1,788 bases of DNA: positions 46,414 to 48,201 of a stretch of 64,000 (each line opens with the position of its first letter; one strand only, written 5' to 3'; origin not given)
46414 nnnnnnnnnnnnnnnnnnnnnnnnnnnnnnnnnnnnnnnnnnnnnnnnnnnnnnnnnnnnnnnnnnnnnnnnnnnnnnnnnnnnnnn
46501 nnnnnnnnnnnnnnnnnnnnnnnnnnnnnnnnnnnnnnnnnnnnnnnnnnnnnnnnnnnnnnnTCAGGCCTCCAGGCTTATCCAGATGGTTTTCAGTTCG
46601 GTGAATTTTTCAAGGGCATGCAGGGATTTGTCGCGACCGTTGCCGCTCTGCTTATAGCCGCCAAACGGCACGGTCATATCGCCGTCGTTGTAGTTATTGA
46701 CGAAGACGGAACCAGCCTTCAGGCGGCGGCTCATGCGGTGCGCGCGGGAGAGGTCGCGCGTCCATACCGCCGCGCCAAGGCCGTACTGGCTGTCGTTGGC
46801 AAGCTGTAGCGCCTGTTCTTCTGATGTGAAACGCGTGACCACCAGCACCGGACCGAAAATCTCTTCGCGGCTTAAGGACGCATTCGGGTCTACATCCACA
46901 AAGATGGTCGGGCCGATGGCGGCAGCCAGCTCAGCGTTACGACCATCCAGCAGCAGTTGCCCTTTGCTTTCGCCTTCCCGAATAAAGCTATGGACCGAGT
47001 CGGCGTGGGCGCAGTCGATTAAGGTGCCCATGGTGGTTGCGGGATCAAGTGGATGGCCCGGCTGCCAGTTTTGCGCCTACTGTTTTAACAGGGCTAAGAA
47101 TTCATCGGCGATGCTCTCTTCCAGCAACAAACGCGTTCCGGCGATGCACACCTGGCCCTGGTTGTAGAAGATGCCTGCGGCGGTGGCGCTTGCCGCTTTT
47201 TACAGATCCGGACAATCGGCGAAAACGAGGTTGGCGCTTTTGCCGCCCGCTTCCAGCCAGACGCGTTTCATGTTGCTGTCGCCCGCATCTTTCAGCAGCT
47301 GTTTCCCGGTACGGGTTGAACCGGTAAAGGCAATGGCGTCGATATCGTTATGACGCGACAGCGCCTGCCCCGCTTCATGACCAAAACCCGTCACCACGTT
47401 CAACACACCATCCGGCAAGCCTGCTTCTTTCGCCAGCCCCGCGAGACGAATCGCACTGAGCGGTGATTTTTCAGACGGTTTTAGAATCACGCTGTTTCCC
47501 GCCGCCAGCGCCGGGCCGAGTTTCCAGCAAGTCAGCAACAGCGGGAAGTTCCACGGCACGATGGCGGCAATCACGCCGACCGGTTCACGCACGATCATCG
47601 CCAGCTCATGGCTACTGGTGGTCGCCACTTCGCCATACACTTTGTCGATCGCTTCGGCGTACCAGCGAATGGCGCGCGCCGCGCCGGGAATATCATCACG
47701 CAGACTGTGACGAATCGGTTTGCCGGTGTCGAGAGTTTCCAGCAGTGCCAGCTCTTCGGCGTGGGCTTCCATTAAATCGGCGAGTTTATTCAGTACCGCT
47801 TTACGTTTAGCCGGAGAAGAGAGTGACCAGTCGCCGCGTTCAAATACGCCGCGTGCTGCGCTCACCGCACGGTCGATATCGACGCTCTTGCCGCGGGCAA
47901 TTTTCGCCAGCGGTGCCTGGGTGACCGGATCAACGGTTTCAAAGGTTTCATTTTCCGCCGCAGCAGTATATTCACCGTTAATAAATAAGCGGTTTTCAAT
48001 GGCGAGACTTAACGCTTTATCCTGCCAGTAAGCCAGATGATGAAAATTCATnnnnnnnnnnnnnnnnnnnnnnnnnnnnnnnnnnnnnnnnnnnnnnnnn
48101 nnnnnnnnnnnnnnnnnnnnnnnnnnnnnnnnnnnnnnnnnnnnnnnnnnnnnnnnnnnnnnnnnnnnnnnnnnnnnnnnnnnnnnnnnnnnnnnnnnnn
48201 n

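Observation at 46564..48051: puuC carries two in-frame stop codons in an otherwise intact aldehyde dehydrogenase frame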

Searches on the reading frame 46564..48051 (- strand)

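Call 25: search_protein_families(proteins=[L002:6001-7485:+], library=ncbifam)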
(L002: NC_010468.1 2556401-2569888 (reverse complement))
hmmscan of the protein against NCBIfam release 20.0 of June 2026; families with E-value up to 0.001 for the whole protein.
L002:6001-7485:+ (495 aa): 43 families (the best 25 are shown)
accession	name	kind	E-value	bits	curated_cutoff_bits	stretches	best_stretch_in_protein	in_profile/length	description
NF007352.0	PRK09847.1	equivalog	0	1112.4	850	1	1-495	1-495/495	aldehyde dehydrogenase PuuC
TIGR02299.1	HpaE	equivalog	8.4e-146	486.4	638.35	1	22-494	3-479/488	5-carboxymethyl-2-hydroxymuconate semialdehyde dehydrogenase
TIGR01804.1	BADH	equivalog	7.8e-143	476.3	668.6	1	23-487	1-467/467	betaine-aldehyde dehydrogenase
NF045736.1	PaDhStyDRhodo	equivalog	1.6e-140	468.8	800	1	20-491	3-477/479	phenylacetaldehyde dehydrogenase StyD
NF009725.0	PRK13252.1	equivalog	5.7e-140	467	593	1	19-494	6-482/488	betaine-aldehyde dehydrogenase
NF045735.1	PaDhStyDPseudo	equivalog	7.2e-138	460.3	850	1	18-491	1-481/483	phenylacetaldehyde dehydrogenase StyD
NF010000.0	PRK13473.1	subfamily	5.5e-136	453.9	615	1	20-491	3-472/475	aminobutyraldehyde dehydrogenase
TIGR03216.1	OH_muco_semi_DH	equivalog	1.2e-126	423.2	693.25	1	22-492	3-480/481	2-hydroxymuconic semialdehyde dehydrogenase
NF050026.1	AcaldDHExaC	equivalog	9.3e-125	417.1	900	1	17-493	13-495/503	acetaldehyde dehydrogenase ExaC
NF040648.1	lactal_redase_Meth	equivalog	5.1e-107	358.8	650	1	22-491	1-462/463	lactaldehyde dehydrogenase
TIGR01780.1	SSADH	subfamily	1.5e-106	357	646.35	1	40-487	2-448/448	succinate-semialdehyde dehydrogenase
NF006916.0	PRK09407.1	equivalog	1.4e-103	347.3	521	1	29-489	28-490/526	succinic semialdehyde dehydrogenase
TIGR03374.1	ABALDH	equivalog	6.4e-103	345.1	909.3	1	20-491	2-471/472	aminobutyraldehyde dehydrogenase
TIGR04284.1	aldehy_Rv0768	hypoth_equivalog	4.6e-101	339.2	775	1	21-489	2-476/480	aldehyde dehydrogenase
NF052305.1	DioxValDhHalo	equivalog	2.2e-98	330.2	750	1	20-490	5-480/483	2,5-dioxovalerate dehydrogenase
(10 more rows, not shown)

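Call 26: search_solved_structures(query=L002:6001-7485:+, show_alignments=1)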
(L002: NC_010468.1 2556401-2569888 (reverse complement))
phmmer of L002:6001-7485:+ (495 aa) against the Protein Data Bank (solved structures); distinct sequences matched with E-value up to 0.001: 269 (the best 60 are shown).
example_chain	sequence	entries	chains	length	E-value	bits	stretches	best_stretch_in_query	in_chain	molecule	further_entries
5iuu_A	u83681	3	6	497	1.7e-186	623.8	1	7-493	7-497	Aldehyde dehydrogenase family protein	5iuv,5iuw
7jso_A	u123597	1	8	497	4.4e-185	619.1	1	7-493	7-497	Aldehyde dehydrogenase family protein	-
6b4r_A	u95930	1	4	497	3.8e-183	612.7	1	7-493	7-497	KauB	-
4lih_A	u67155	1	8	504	2.4e-168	563.9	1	2-493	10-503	Gamma-glutamyl-gamma-aminobutyraldehyde dehydrogenase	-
7uyy_A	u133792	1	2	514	5.3e-137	460.5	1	13-492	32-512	Aldehyde dehydrogenase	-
5gtk_A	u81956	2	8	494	1e-128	433.2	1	18-493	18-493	Betaine-aldehyde dehydrogenase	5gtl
5gt6_A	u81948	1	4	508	1.1e-128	433.1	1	18-493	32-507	Betaine-aldehyde dehydrogenase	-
4qf6_A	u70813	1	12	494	4.9e-128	431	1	18-493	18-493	Aldehyde dehydrogenase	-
4qet_A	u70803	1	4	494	9.4e-128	430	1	18-493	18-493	Aldehyde dehydrogenase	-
4go4_A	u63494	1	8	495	1.9e-126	425.7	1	19-495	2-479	Putative gamma-hydroxymuconic semialdehyde dehydrogenase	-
4go3_A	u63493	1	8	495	2e-126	425.7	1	19-495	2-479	Putative gamma-hydroxymuconic semialdehyde dehydrogenase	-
4o6r_A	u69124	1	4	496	1.3e-124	419.7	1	19-494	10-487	Aldehyde Dehydrogenase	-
7rad_A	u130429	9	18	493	2.1e-122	412.4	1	20-492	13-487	Aldehyde dehydrogenase X, mitochondrial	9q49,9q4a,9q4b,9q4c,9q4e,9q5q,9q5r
7mjc_A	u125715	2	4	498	2.1e-122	412.4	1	20-492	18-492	Aldehyde dehydrogenase X, mitochondrial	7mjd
4pz2_A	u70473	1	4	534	4.4e-121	408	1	20-493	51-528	ZmALDH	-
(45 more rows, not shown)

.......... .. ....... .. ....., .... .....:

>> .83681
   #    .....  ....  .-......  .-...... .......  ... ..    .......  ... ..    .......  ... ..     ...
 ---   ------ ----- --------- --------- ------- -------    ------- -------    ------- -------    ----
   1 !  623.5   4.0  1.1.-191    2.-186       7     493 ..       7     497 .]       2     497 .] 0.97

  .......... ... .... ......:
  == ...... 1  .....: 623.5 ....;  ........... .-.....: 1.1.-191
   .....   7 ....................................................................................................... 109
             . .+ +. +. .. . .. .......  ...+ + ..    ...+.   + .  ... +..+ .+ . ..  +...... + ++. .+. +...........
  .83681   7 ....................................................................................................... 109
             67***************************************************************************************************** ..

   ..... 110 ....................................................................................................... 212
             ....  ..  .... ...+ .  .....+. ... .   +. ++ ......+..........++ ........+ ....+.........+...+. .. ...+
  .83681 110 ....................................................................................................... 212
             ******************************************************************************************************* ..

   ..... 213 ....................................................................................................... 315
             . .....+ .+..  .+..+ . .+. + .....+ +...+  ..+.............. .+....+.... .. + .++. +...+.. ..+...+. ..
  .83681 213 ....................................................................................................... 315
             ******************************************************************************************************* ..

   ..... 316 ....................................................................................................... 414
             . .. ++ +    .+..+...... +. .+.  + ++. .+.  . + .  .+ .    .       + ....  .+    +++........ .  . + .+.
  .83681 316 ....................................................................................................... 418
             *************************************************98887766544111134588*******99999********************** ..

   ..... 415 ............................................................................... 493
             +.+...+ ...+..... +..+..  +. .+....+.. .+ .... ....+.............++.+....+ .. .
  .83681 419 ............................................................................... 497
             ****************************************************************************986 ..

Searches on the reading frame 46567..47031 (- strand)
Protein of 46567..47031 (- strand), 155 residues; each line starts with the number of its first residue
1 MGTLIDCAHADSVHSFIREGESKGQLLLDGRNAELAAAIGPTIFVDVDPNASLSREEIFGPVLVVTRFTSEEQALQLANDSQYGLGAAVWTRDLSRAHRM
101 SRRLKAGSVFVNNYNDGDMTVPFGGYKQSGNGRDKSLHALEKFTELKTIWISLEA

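Call 18: find_encoding_contigs(protein=window:46567-47031:-, flank=6000, max_places=10)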
Protein window:46567-47031:- (155 aa): 24 contigs read that carry it; 10 places shown.
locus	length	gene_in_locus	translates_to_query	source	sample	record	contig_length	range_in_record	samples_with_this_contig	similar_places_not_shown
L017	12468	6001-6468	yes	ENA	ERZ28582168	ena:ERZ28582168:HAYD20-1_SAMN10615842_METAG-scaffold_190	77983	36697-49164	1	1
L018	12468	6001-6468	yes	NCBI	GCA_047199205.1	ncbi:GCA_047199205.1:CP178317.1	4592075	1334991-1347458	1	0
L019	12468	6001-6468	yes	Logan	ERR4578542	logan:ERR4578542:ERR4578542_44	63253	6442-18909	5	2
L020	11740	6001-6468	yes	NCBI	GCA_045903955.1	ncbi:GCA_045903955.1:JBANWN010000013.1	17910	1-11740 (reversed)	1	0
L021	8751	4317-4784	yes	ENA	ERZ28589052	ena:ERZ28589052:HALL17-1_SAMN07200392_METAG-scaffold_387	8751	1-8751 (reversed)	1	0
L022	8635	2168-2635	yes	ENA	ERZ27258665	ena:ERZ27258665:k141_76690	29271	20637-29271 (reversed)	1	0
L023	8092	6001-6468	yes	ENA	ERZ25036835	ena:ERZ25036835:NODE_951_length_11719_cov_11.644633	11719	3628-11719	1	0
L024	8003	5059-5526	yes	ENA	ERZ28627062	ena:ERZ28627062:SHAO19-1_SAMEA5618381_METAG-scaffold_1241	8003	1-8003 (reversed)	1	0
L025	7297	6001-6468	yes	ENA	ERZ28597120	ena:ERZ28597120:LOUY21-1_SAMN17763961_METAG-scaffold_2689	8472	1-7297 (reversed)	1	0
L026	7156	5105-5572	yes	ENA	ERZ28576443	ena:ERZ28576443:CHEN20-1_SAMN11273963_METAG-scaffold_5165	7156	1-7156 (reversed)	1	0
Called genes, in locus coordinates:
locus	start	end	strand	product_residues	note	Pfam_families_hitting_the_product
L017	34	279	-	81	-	PF10820:DUF2543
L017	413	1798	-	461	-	PF00324:AA_permease, PF13520:AA_permease_2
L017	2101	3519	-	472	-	PF00120:Gln-synt_C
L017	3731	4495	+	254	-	PF07722:Peptidase_C26, PF00117:GATase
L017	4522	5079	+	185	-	PF01381:HTH_3, PF12844:HTH_19 (weak), PF13560:HTH_31, PF07883:Cupin_2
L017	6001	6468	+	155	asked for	PF00171:Aldedh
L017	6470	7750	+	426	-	PF01946:Thi4 (weak), PF01494:FAD_binding_3 (weak), PF01266:DAO, PF01593:Amino_oxidase (faint), PF13450:NAD_binding_8 (faint)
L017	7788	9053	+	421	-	PF00202:Aminotran_3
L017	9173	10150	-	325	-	PF00158:Sigma54_activat, PF14532:Sigma54_activ_2, PF01078:Mg_chelatase (faint), PF07728:AAA_5, PF25601:AAA_lid_14, PF02954:HTH_8 (faint)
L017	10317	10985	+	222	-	PF04012:PspA_IM30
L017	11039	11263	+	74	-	PF06667:PspB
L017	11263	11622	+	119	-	PF04024:PspC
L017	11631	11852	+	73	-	PF09584:Phageshock_PspD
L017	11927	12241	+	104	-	PF00581:Rhodanese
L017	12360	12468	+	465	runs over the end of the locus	PF04317:DUF463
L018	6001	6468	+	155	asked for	PF00171:Aldedh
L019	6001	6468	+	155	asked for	PF00171:Aldedh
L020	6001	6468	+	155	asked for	PF00171:Aldedh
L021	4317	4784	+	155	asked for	PF00171:Aldedh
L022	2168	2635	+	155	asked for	PF00171:Aldedh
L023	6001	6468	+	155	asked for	PF00171:Aldedh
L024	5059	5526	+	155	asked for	PF00171:Aldedh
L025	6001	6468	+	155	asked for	PF00171:Aldedh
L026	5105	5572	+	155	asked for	PF00171:Aldedh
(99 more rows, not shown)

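Call 25: search_protein_families(proteins=[window:46567-47031:-], library=ncbifam)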
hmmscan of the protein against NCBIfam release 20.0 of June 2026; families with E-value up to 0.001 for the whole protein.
window:46567-47031:- (155 aa): 39 families (the best 25 are shown)
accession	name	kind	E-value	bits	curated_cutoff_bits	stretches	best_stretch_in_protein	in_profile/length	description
NF007352.0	PRK09847.1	equivalog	2.1e-100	336.6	850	1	1-155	341-495/495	aldehyde dehydrogenase PuuC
NF009725.0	PRK13252.1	equivalog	5.2e-44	150.5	593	1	1-154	323-482/488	betaine-aldehyde dehydrogenase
TIGR01804.1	BADH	equivalog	1.8e-41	142.2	668.6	1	1-147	315-467/467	betaine-aldehyde dehydrogenase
TIGR02299.1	HpaE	equivalog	2.2e-39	135.4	638.35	1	1-154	317-479/488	5-carboxymethyl-2-hydroxymuconate semialdehyde dehydrogenase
NF010000.0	PRK13473.1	subfamily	7.5e-39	133.6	615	1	1-151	319-472/475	aminobutyraldehyde dehydrogenase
NF045735.1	PaDhStyDPseudo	equivalog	1.9e-37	129.1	850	1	1-151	328-481/483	phenylacetaldehyde dehydrogenase StyD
NF045736.1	PaDhStyDRhodo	equivalog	4.3e-36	124.5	800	1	1-152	325-478/479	phenylacetaldehyde dehydrogenase StyD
TIGR03216.1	OH_muco_semi_DH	equivalog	7.6e-36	123.7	693.25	1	1-152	322-480/481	2-hydroxymuconic semialdehyde dehydrogenase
NF006916.0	PRK09407.1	equivalog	1.4e-34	119.6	521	1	1-149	336-490/526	succinic semialdehyde dehydrogenase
NF050026.1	AcaldDHExaC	equivalog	1.1e-33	116.6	900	1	8-153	344-495/503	acetaldehyde dehydrogenase ExaC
TIGR04284.1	aldehy_Rv0768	hypoth_equivalog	3.4e-31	108.7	775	1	1-149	324-476/480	aldehyde dehydrogenase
NF040648.1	lactal_redase_Meth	equivalog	1.1e-30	107.1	650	1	1-151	313-462/463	lactaldehyde dehydrogenase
NF042989.1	AldDh_AldH_Clos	equivalog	7.4e-30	104.1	800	1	11-151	315-457/458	aldehyde dehydrogenase AldH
NF010575.0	PRK13968.1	equivalog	1e-29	104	855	1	10-150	316-458/462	succinate-semialdehyde dehydrogenase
NF006915.0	PRK09406.1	equivalog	1.1e-28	100.4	730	1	11-151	314-456/457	NADP-dependent succinic semialdehyde dehydrogenase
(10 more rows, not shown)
